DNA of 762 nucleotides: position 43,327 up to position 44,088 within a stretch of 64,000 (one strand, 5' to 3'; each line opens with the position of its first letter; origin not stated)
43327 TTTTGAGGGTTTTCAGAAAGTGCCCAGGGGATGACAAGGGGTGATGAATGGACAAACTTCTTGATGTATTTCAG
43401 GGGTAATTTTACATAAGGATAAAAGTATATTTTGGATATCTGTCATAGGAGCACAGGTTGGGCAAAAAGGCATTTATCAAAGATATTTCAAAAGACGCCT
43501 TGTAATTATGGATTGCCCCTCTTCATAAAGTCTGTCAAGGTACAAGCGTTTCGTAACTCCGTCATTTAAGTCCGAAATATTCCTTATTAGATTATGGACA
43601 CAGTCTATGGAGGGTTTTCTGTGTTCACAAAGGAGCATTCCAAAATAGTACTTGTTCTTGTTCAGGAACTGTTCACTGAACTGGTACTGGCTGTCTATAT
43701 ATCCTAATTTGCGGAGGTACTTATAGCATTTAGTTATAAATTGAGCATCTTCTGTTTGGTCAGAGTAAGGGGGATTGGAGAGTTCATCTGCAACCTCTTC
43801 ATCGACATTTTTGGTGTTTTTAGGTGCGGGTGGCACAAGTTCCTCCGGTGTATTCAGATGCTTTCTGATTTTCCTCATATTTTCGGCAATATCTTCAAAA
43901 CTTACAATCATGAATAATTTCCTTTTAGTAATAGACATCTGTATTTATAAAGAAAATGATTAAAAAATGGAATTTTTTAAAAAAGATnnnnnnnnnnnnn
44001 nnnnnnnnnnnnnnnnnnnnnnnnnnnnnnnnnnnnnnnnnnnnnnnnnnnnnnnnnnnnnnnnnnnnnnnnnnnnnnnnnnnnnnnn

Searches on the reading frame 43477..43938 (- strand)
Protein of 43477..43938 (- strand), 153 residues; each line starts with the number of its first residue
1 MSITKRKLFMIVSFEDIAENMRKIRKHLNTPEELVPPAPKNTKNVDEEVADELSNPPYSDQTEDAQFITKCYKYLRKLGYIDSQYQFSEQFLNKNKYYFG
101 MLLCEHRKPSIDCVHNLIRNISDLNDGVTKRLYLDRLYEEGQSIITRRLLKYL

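Call 58: search_protein_families(library=pfam, proteins=[window:43477-43938:-], max_evalue=0.001)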
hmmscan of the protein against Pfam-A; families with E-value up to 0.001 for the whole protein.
window:43477-43938:- (153 aa): 1 family
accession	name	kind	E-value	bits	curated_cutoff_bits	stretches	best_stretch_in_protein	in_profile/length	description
PF20331.3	DUF6626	-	3.3e-07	31.1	27.3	1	70-121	3-54/96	Family of unknown function (DUF6626)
